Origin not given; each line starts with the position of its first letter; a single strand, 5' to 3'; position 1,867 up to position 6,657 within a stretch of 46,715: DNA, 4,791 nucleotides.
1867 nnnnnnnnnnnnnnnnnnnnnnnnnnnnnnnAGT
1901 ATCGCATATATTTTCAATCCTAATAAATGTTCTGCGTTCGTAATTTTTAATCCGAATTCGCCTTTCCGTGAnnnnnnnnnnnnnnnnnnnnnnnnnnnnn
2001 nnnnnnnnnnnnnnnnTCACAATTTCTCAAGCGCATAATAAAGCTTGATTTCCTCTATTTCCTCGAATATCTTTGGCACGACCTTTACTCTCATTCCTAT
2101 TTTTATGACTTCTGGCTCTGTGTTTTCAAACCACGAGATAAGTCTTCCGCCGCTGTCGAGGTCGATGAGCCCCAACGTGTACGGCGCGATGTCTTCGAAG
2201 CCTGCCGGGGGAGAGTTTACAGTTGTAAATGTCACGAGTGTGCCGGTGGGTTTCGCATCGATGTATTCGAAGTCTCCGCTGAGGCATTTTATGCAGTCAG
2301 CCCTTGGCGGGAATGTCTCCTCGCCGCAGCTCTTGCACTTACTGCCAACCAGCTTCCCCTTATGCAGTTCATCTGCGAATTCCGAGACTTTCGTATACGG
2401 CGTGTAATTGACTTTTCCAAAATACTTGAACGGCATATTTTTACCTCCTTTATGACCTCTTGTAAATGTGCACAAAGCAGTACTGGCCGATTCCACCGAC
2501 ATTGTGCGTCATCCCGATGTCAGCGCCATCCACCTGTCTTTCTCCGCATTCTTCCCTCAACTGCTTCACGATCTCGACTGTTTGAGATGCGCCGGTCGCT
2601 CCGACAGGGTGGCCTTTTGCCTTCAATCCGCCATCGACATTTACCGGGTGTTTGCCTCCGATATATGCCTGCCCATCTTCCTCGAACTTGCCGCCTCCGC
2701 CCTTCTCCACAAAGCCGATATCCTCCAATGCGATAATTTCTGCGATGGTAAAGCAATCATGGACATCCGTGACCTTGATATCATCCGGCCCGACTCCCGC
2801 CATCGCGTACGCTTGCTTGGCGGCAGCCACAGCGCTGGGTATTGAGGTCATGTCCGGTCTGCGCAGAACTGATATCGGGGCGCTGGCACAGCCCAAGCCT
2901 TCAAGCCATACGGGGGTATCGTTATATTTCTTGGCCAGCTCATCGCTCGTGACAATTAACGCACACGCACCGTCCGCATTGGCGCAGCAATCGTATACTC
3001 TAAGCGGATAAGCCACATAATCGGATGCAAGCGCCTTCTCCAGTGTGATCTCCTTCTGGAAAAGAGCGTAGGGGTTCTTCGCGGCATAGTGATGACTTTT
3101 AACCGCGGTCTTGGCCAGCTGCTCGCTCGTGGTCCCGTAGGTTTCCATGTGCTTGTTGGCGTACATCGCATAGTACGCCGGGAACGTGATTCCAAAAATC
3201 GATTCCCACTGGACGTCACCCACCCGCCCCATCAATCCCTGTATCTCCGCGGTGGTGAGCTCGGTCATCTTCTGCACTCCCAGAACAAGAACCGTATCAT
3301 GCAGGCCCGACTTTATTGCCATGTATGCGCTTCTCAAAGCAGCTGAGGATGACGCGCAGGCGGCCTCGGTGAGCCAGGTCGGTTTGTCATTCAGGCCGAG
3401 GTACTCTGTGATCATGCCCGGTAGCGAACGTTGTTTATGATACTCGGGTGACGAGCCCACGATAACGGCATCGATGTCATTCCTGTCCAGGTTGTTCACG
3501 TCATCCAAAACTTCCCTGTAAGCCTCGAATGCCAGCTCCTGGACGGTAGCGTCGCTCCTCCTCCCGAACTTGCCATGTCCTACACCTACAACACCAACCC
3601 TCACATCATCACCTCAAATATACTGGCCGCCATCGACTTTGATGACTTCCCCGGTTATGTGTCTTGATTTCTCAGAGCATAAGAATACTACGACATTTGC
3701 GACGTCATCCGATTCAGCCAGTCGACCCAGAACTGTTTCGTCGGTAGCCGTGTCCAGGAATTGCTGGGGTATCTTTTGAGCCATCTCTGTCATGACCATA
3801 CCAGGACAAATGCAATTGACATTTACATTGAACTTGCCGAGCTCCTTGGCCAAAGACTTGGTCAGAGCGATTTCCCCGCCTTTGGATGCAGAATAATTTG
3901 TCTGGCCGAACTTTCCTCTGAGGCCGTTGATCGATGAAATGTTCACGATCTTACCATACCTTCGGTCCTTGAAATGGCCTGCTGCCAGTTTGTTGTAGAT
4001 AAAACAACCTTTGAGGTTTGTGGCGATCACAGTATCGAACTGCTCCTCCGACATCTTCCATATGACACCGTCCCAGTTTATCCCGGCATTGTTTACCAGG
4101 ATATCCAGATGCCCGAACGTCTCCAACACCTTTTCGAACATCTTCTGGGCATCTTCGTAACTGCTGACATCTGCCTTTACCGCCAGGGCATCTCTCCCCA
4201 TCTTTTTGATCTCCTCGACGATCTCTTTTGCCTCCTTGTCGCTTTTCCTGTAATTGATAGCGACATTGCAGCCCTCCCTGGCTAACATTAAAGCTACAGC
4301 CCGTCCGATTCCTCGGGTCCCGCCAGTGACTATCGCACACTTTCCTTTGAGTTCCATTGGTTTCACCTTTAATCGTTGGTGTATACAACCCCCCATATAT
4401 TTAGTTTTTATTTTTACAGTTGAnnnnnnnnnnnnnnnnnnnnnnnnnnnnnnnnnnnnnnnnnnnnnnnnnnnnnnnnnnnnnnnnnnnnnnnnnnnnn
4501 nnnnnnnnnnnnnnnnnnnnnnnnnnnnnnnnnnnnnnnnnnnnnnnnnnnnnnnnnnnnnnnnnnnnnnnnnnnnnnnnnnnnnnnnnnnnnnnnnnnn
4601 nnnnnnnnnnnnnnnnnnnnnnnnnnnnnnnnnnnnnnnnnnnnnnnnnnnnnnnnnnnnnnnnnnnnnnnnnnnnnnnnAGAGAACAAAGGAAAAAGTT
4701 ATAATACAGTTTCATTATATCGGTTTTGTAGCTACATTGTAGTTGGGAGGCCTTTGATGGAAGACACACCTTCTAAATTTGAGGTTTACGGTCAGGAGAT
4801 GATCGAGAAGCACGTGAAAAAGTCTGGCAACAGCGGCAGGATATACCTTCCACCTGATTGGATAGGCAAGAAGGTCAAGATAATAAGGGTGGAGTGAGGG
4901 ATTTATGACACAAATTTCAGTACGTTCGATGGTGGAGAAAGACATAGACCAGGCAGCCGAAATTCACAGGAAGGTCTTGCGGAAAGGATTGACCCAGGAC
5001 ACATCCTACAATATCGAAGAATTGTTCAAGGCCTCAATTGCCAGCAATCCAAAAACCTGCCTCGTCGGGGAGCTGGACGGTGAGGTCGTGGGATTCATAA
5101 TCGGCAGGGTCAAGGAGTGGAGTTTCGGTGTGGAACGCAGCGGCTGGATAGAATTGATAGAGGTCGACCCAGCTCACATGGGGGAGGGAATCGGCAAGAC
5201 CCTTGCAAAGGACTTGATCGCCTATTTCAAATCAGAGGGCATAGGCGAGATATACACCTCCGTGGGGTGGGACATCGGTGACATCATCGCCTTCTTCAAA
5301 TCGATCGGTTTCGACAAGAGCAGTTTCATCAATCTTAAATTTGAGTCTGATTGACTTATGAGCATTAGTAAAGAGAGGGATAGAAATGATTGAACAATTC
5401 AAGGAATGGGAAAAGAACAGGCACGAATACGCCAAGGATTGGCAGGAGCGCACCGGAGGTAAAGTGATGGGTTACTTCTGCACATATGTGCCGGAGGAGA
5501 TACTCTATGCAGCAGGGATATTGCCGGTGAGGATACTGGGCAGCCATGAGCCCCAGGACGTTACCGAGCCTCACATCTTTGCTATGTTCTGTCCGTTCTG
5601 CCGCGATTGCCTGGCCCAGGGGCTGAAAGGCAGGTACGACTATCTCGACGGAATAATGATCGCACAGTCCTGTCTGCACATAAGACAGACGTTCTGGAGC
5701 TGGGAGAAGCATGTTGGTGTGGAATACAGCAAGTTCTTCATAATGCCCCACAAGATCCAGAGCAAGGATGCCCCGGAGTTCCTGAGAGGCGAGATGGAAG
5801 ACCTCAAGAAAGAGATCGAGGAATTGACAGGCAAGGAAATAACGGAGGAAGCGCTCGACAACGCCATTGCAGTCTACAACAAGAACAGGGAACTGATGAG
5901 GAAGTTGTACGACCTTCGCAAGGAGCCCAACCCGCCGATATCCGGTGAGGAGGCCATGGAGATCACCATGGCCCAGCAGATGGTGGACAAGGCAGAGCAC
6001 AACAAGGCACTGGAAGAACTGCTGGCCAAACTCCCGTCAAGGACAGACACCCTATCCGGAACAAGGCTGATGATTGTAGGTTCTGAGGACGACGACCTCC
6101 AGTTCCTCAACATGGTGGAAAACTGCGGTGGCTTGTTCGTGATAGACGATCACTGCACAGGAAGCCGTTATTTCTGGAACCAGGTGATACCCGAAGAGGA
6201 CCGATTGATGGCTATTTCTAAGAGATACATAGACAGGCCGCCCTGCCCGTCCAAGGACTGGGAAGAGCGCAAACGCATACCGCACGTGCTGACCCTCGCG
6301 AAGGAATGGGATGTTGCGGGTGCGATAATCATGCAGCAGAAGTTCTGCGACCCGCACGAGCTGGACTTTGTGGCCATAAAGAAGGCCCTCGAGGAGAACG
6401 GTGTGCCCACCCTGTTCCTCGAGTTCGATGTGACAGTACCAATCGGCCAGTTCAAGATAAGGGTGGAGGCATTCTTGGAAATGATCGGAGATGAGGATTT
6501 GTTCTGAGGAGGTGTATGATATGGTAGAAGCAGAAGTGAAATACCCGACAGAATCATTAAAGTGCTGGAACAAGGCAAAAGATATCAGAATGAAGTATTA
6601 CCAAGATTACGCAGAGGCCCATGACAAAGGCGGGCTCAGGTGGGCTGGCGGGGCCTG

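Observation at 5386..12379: Four-subunit, two-ATPase benzoyl-CoA-reductase-like enzyme with its own ferredoxin and a candidate ferredoxin-regenerating flavoprotein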

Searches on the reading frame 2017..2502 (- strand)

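Call 47: search_protein_families(library=ncbifam, proteins=[window:2017-2502:-], max_evalue=0.00001)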
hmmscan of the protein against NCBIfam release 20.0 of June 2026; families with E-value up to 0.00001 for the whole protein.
window:2017-2502:- (161 aa): 1 family
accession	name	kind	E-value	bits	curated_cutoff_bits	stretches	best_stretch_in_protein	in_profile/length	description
NF053627.1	BnzsclthlBbsAGT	equivalog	1.7e-10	41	250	1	47-142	32-124/145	benzoylsuccinyl-CoA thiolase subunit BbsA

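Call 70: search_protein_families(library=pfam, proteins=[window:2017-2502:-], max_evalue=1)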
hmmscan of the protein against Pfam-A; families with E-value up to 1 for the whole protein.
window:2017-2502:- (161 aa): 2 families
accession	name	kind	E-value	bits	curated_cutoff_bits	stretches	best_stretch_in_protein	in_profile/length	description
PF01796.24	OB_ChsH2_C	-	6.4e-20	71.3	27.1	1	81-142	2-63/65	ChsH2, C-terminal OB-fold domain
PF12172.15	zf-ChsH2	-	5.7e-12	45.7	23.2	1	48-79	6-37/37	ChsH2, rubredoxin-like zinc ribbon domain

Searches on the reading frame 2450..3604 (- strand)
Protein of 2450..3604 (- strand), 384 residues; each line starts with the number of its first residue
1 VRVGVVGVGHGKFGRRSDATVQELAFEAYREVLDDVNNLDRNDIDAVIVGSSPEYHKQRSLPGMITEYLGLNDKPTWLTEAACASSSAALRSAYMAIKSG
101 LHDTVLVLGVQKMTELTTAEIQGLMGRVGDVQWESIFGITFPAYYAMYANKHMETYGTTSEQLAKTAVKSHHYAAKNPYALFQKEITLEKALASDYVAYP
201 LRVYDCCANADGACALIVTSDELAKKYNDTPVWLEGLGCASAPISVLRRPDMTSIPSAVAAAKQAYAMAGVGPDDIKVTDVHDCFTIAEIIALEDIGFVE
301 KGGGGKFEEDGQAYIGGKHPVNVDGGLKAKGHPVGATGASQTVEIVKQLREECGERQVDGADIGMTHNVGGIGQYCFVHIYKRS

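Call 8: search_protein_families(library=pfam, proteins=[window:2450-3604:-])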
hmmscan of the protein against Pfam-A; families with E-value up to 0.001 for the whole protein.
window:2450-3604:- (384 aa): 5 families
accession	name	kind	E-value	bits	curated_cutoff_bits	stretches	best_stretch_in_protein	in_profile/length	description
PF22691.2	Thiolase_C_1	-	8.5e-46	155.7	28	1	245-383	8-144/144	Thiolase C-terminal domain-like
PF00108.29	Thiolase_N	-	6.7e-20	72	26.4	1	9-219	7-257/260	Thiolase, N-terminal domain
PF02803.24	Thiolase_C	-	3.1e-10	40.2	27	1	258-365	24-113/123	Thiolase, C-terminal domain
PF00109.32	ketoacyl-synt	-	2.8e-06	27.6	20.8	1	59-115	151-206/252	Beta-ketoacyl synthase, N-terminal domain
PF08545.16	ACP_syn_III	-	1.2e-05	25.6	24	1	80-118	4-42/80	3-Oxoacyl-[acyl-carrier-protein (ACP)] synthase III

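Call 61: search_protein_families(library=ncbifam, proteins=[window:2450-3604:-], max_evalue=0.001)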
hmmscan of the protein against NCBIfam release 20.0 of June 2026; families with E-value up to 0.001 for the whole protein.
window:2450-3604:- (384 aa): 58 families (the best 25 are shown)
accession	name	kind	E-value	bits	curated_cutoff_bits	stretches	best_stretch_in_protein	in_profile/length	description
NF004720.0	PRK06064.1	subfamily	1.2e-148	495.1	420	1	2-383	3-387/389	thiolase domain-containing protein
NF009228.0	PRK12578.1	subfamily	3.8e-128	427.4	485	1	1-383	3-387/387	thiolase domain-containing protein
NF053570.1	AcCoTHIOL_METTL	equivalog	2.4e-120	401.9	600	1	3-382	4-382/385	acetyl-CoA acetyltransferase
NF004810.0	PRK06157.1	equivalog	5.5e-89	299.1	403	1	2-378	8-390/400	acetyl-CoA acetyltransferase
NF005704.0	PRK07516.1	subfamily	2.1e-83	280.4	412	1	2-381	3-385/389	thiolase domain-containing protein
NF006102.0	PRK08256.1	subfamily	1.7e-73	248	436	1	2-383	4-392/394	lipid-transfer protein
NF004811.0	PRK06158.1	subfamily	5.2e-73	246.2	421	1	3-372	10-369/384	acetyl-CoA acetyltransferase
NF004982.0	PRK06365.1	equivalog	4.6e-71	240.1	695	2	3-253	18-269/430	thiolase domain-containing protein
NF004715.0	PRK06059.1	equivalog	1.6e-66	225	424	1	3-374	6-391/399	lipid-transfer protein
NF006010.0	PRK08142.1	subfamily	3.1e-62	210.6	462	1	15-372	19-373/388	thiolase domain-containing protein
NF053628.1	BnzsclthlBbsBGT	equivalog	4.8e-61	206.7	750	1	3-371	7-370/389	benzoylsuccinyl-CoA thiolase subunit BbsB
NF006180.0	PRK08313.1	subfamily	6.9e-58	196.3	514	1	2-379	5-380/389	thiolase domain-containing protein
NF005892.0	PRK07855.1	subfamily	1.1e-55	189.1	469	1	4-360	9-368/390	lipid-transfer protein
NF004936.0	PRK06289.1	equivalog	6.5e-55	186.6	375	1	16-372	21-392/405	acetyl-CoA acetyltransferase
NF004721.0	PRK06065.1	equivalog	3.8e-52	177.5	455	1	2-360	11-369/393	thiolase domain-containing protein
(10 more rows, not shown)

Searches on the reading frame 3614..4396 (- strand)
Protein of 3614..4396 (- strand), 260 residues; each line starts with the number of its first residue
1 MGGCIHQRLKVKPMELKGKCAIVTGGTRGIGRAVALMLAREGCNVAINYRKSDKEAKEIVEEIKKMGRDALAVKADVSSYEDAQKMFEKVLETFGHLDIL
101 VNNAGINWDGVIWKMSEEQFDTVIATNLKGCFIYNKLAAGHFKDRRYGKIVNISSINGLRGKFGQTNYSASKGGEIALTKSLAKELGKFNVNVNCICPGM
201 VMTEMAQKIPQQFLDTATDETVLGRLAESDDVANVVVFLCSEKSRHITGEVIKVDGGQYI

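Call 8: search_protein_families(library=pfam, proteins=[window:3614-4396:-])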
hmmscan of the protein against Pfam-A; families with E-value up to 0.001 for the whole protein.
window:3614-4396:- (260 aa): 4 families
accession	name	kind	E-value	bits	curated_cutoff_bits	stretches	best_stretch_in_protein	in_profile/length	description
PF13561.12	adh_short_C2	-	1e-64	218.8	27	1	28-257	6-234/236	Enoyl-(Acyl carrier protein) reductase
PF00106.31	adh_short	-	4.2e-62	209.5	26.6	1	19-211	1-192/195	short chain dehydrogenase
PF08659.16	KR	-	3.4e-21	76.4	22.6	1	22-172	4-153/180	KR domain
PF23441.1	SDR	-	0.00038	20.4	27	0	174-259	169-256/258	SDR-like rossmann domain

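Call 61: search_protein_families(library=ncbifam, proteins=[window:3614-4396:-], max_evalue=0.001)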
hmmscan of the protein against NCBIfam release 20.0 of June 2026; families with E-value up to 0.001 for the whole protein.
window:3614-4396:- (260 aa): 236 families (the best 25 are shown)
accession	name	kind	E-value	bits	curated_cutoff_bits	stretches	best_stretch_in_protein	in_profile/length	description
TIGR01830.1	3oxo_ACP_reduc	equivalog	7.9e-85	284.4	297.75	1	21-257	1-237/239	3-oxoacyl-[acyl-carrier-protein] reductase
NF004198.0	PRK05653.1-3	equivalog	1.2e-79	267.3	296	1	15-260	4-248/248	3-oxoacyl-ACP reductase FabG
TIGR01829.1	AcAcCoA_reduct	subfamily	4.9e-76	255.6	302.1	1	19-260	1-242/242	acetoacetyl-CoA reductase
NF005559.1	PRK07231.1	subfamily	4.7e-74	249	215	1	16-259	2-248/249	glucose 1-dehydrogenase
NF004199.0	PRK05653.1-4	equivalog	2e-72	243.7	301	1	14-259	1-246/247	3-oxoacyl-ACP reductase FabG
NF009464.0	PRK12824.1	subfamily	1.3e-70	237.9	269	1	19-260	3-244/245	3-oxoacyl-ACP reductase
NF004197.0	PRK05653.1-1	equivalog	3.2e-70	236.6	332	1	14-259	3-247/249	3-oxoacyl-ACP reductase FabG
NF009546.0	PRK12935.1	equivalog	3e-69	233.3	418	1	15-260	3-247/247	acetoacetyl-CoA reductase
NF009466.0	PRK12826.1-2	subfamily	4.7e-69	232.6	222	1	19-259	4-245/248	3-oxoacyl-ACP reductase FabG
NF006070.0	PRK08213.1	subfamily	3.2e-68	230.1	279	1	14-258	8-256/259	gluconate 5-dehydrogenase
NF053542.1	FlxB_rubin_SDR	equivalog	4.3e-66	223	340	1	19-257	1-238/239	flexirubin biosynthesis SDR family reductase FlxB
NF052558.1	MBtsdlDhBudC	equivalog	4.3e-63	213.2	270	1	17-258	2-241/250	meso-2,3-butanediol dehydrogenase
NF005975.0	PRK08063.1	equivalog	1.3e-62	211.3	328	1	17-258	3-246/250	enoyl-[acyl-carrier-protein] reductase FabL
NF004200.0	PRK05653.1-5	equivalog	3.6e-62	210.1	273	1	20-257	4-240/242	3-oxoacyl-ACP reductase FabG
NF004818.0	PRK06172.1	equivalog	6.9e-62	209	336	1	14-258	3-250/253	SDR family oxidoreductase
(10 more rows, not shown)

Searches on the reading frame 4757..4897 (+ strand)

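Call 61: search_protein_families(library=ncbifam, proteins=[window:4757-4897:+], max_evalue=0.001)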
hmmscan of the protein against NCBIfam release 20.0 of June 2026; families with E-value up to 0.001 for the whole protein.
window:4757-4897:+ (46 aa): 1 family
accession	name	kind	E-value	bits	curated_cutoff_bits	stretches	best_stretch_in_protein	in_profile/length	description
NF033496.0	DUF2080_fam_acc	subfamily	1.2e-20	72.8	22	1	14-46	2-34/34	DUF2080 family transposase-associated protein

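Call 70: search_protein_families(library=pfam, proteins=[window:4757-4897:+], max_evalue=1)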
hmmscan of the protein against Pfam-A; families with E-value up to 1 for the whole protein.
window:4757-4897:+ (46 aa): 2 families
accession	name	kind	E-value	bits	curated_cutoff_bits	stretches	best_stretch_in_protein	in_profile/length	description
PF09853.14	DUF2080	-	1.3e-06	28.5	21.5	1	15-43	17-45/50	Putative transposon-encoded protein (DUF2080)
PF04014.23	MazE_antitoxin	-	0.0054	17.1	24.7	1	20-38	1-18/48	Antidote-toxin recognition MazE, bacterial antitoxin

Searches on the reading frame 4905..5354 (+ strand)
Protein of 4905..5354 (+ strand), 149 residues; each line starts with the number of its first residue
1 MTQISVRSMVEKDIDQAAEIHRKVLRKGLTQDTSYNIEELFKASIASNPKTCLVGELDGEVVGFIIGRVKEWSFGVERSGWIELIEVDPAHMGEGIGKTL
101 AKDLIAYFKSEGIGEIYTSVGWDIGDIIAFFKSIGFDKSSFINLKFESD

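Call 3: search_protein_families(library=pfam, proteins=[window:4905-5354:+])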
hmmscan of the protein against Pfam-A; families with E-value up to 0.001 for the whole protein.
window:4905-5354:+ (149 aa): 5 families
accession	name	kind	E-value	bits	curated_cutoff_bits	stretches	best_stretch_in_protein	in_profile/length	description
PF00583.31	Acetyltransf_1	-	1.5e-13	51.5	20.7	1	39-136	23-116/116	Acetyltransferase (GNAT) family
PF13508.13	Acetyltransf_7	-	7.7e-08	33.1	27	1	50-137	3-83/84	Acetyltransferase (GNAT) domain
PF13420.13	Acetyltransf_4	-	2e-06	28.3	24.3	1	7-140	2-138/155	Acetyltransferase (GNAT) domain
PF13673.13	Acetyltransf_10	-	2.1e-06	28.2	23.6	1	39-138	20-109/128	Acetyltransferase (GNAT) domain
PF13527.13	Acetyltransf_9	-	0.00089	19.7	25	0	6-113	2-106/127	Acetyltransferase (GNAT) domain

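Call 4: search_protein_families(library=ncbifam, proteins=[window:4905-5354:+])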
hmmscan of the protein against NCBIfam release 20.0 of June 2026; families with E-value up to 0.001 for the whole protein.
window:4905-5354:+ (149 aa): 7 families
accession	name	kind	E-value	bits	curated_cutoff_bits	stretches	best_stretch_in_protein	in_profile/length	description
TIGR01575.1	rimI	equivalog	2.6e-08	34.1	86.4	1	37-139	19-115/132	ribosomal protein S18-alanine N-acetyltransferase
NF002959.0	PRK03624.1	equivalog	1.5e-07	31.2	124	1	3-144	6-137/147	GNAT family acetyltransferase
NF000138.1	AAC_6p_Iz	exception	3e-06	27.5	320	1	23-138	20-138/153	aminoglycoside N-acetyltransferase AAC(6')-Iz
NF033075.0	AAC_6p_Steno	equivalog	8e-06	26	290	1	21-138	14-134/148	aminoglycoside 6'-N-acetyltransferase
NF000487.1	stat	exception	2.5e-05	23.9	420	1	50-137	79-162/189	streptothricin N-acetyltransferase STAT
TIGR03103.1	trio_acet_GNAT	equivalog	2.5e-05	23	569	1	56-145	131-221/547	N-acetylglutaminylglutamine synthetase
NF043067.1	AAC_6p_group_E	equivalog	0.0003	20.7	140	1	25-139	12-130/140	aminoglycoside 6'-N-acetyltransferase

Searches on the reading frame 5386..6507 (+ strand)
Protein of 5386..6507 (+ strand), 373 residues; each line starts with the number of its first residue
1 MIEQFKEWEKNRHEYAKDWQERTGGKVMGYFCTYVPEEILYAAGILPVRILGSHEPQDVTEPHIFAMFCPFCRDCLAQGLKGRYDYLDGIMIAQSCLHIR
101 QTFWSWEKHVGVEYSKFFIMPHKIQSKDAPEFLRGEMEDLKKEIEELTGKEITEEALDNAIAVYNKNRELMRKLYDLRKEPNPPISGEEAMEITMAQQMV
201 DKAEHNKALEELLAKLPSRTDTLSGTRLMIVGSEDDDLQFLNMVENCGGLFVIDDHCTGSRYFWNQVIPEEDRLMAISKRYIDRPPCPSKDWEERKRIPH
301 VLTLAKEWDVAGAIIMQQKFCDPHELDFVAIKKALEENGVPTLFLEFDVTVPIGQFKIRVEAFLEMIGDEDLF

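Call 3: search_protein_families(library=pfam, proteins=[window:5386-6507:+])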
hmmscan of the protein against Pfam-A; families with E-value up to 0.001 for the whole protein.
window:5386-6507:+ (373 aa): 1 family
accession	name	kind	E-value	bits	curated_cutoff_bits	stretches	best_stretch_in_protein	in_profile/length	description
PF06050.19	HGD-D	-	3.3e-90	303.6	28.4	1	32-367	1-342/342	2-hydroxyglutaryl-CoA dehydratase, D-component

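Call 4: search_protein_families(library=ncbifam, proteins=[window:5386-6507:+])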
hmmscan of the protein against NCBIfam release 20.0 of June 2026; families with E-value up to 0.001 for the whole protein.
window:5386-6507:+ (373 aa): 4 families
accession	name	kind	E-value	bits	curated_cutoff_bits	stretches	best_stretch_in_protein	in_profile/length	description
TIGR03190.1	benz_CoA_bzdN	equivalog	3.6e-147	490.1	453.8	1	2-373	4-377/377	benzoyl-CoA reductase, bzd-type, subunit N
NF040772.1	double_cubane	equivalog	3e-57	194.4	350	1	6-367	2-372/372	double-cubane-cluster-containing anaerobic reductase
NF052456.1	HyiscapDhHadC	equivalog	1.4e-56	192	700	1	2-367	5-372/372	(R)-2-hydroxyisocaproyl-CoA dehydratase subunit beta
TIGR02263.1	benz_CoA_red_C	equivalog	1.7e-43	149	421.15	1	15-347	19-359/380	benzoyl-CoA reductase subunit C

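Call 17: search_solved_structures(query=window:5386-6507:+, max_evalue=0.01)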
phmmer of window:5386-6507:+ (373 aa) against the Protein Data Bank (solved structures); distinct sequences matched with E-value up to 0.01: 5.
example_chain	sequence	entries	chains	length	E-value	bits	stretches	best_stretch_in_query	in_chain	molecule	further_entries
8s02_B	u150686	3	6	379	1.2e-141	475.3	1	2-373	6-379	BzdN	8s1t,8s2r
3o3m_B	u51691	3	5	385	3.8e-51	177.5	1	3-367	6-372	beta subunit 2-hydroxyacyl-CoA dehydratase | beta-subunit 2-hydroxyacyl-CoA dehydratase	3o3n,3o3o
9g87_B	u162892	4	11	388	4.4e-36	127.9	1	16-367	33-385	3-methylbenzoyl-CoA reductase gamma subunit MbdN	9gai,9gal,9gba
7yyl_C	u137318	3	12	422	1.8e-28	102.8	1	22-367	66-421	Dehydratase family protein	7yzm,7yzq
6eno_A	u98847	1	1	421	2.5e-28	102.4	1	22-367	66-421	Dehydratase family protein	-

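Call 26: search_solved_structures(query=window:5386-6507:+, max_evalue=1e-100, show_alignments=1)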
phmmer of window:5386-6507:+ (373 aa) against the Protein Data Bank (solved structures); distinct sequences matched with E-value up to 1e-100: 1.
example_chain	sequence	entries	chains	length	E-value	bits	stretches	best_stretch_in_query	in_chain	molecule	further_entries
8s02_B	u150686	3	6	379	1.2e-141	475.3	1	2-373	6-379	BzdN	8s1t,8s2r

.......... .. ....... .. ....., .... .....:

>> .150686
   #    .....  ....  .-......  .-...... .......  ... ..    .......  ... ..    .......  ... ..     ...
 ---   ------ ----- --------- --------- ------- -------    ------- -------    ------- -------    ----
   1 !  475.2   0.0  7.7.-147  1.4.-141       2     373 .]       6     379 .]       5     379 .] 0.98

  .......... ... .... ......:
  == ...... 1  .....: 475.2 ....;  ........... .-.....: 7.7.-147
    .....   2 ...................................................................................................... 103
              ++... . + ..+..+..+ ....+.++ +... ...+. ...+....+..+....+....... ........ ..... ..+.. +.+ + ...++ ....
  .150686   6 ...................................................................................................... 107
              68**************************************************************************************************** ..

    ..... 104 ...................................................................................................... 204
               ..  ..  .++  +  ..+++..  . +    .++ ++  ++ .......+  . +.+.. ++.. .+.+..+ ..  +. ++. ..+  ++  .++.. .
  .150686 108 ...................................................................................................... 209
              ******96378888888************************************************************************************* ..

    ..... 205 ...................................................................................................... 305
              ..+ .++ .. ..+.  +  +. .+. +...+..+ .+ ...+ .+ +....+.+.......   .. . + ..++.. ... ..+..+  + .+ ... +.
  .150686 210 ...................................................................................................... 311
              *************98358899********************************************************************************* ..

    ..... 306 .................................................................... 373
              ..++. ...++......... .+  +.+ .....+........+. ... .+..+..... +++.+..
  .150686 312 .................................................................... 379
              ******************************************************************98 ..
